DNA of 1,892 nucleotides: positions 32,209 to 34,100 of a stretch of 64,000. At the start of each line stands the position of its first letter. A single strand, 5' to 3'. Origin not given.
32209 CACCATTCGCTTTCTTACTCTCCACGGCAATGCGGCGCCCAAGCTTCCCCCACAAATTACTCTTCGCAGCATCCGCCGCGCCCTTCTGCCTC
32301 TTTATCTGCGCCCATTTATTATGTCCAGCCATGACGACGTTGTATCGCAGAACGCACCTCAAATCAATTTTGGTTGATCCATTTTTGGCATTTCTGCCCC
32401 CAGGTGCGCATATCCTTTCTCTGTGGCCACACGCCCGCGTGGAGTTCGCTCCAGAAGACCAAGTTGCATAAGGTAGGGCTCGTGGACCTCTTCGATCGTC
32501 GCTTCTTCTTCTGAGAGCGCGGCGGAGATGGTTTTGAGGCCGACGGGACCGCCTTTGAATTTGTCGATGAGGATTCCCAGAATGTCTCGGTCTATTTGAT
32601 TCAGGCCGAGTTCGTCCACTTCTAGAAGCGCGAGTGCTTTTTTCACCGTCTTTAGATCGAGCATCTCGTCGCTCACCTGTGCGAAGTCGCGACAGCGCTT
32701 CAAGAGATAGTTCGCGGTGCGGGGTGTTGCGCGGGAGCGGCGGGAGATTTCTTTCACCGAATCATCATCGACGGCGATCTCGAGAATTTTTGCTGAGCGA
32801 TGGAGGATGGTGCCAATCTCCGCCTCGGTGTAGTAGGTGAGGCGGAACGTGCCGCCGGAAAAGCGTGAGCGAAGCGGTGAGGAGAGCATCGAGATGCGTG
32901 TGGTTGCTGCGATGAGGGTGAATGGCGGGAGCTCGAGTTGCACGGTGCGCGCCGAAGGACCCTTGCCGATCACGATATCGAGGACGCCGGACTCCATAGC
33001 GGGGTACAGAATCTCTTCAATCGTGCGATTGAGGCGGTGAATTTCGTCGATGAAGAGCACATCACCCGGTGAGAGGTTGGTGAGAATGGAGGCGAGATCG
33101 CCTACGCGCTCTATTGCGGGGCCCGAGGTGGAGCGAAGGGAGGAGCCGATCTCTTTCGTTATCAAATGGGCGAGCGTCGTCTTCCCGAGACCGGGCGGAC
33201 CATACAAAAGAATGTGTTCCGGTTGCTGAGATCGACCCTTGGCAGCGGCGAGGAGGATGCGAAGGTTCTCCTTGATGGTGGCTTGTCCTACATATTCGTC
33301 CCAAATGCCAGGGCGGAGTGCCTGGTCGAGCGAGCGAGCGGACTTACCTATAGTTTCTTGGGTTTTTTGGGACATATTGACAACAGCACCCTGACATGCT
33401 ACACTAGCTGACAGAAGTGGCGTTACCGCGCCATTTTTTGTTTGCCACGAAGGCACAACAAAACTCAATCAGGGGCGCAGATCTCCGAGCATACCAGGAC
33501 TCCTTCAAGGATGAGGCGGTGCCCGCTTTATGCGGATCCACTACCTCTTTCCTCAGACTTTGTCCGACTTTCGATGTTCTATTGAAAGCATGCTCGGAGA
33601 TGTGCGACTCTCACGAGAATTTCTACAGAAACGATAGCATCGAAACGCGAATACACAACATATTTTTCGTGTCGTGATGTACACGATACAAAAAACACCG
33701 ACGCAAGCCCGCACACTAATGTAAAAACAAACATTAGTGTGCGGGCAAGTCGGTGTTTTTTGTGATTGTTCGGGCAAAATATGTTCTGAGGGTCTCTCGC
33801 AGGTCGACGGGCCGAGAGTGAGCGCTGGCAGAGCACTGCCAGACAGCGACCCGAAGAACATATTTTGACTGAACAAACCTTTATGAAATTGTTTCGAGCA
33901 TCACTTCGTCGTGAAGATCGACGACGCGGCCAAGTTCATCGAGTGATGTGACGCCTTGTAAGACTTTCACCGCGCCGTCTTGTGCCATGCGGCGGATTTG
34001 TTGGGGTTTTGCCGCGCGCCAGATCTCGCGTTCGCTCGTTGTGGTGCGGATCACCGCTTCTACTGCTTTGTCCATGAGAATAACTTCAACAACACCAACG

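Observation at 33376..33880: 500-bp non-coding gap between ruvB and pilB with promoter, long-range helices and a giant terminator: candidate structured RNA gene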

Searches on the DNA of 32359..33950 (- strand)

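Call 4: search_rna_families(source=window, start=33300, end=33950, threshold=evalue, max_evalue=10, show_alignments=3)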
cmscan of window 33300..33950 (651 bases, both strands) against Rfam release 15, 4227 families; matches with E-value up to 10: 9.
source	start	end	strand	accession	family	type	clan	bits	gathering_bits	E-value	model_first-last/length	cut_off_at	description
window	33695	33756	-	RF04176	mir-3149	Gene; miRNA;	-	28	100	0.0043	1-83/83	no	mir-3149 microRNA precursor family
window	33687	33764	-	RF00693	mir-147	Gene; miRNA;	-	27.2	57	0.0015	1-78/78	no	mir-147 microRNA precursor family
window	33687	33764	-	RF04133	MIR2646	Gene; miRNA;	-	26.2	245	0.0014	1-256/256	no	MIR2646 microRNA precursor family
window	33658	33737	+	RF02920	Fusobacteriales-1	Cis-reg;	-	23.4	52.1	0.75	1-113/113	no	Fusobacteriales-1 RNA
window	33689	33761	-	RF04038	mir-5985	Gene; miRNA;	-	22.4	100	0.11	1-74/74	no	mir-5985 microRNA precursor family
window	33687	33762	-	RF02024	mir-1180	Gene; miRNA;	-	20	49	1.4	1-68/68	no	mir-1180 microRNA precursor family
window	33663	33695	+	RF03986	mir-6095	Gene; miRNA;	-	19.7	100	1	26-58/83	no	mir-6095 microRNA precursor family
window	33697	33754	-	RF04241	mir-5014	Gene; miRNA;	-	18.9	101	0.44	1-123/123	no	mir-5014 microRNA precursor family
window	33363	33419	+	RF00301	snoZ256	Gene; snRNA; snoRNA; CD-box;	-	14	50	7.1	1-94/94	no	Small nucleolar RNA Z256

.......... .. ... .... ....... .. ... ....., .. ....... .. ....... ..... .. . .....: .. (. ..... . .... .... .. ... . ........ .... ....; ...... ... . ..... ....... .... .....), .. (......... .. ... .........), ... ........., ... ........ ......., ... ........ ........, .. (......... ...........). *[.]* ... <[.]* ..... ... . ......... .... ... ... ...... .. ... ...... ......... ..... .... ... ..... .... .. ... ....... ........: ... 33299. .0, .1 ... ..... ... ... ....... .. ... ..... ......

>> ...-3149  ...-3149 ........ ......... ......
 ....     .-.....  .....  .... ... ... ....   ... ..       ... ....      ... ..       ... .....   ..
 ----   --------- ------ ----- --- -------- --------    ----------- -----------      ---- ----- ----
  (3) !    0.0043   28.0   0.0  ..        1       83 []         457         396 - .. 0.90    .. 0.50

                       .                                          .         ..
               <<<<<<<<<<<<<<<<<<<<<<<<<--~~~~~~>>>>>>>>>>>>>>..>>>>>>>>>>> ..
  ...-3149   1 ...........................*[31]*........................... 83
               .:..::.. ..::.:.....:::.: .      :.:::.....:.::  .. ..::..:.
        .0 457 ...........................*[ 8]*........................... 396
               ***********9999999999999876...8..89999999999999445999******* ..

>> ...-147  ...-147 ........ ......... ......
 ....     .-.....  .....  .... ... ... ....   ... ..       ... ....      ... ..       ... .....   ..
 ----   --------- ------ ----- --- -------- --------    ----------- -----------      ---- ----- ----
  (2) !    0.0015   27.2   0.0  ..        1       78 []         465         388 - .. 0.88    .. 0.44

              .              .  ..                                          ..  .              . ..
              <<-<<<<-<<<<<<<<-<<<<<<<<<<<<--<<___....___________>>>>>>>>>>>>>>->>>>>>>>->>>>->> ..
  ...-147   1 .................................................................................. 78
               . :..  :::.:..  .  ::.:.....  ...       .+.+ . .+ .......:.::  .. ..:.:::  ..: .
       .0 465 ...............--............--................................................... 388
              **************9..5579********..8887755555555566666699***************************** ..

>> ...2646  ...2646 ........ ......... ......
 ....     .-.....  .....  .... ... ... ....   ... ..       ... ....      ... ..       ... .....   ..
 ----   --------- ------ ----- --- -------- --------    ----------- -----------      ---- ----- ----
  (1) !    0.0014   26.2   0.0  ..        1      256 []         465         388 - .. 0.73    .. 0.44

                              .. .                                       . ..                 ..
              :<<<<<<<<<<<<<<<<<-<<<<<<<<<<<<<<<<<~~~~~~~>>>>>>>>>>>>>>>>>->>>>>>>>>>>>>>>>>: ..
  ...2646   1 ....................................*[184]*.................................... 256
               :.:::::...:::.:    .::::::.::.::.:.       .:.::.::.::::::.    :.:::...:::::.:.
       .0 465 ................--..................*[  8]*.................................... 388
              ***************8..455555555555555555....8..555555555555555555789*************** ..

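Call 17: search_rna_families(sources=[L001, L002, L003, L004, L005, L006], threshold=gathering)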
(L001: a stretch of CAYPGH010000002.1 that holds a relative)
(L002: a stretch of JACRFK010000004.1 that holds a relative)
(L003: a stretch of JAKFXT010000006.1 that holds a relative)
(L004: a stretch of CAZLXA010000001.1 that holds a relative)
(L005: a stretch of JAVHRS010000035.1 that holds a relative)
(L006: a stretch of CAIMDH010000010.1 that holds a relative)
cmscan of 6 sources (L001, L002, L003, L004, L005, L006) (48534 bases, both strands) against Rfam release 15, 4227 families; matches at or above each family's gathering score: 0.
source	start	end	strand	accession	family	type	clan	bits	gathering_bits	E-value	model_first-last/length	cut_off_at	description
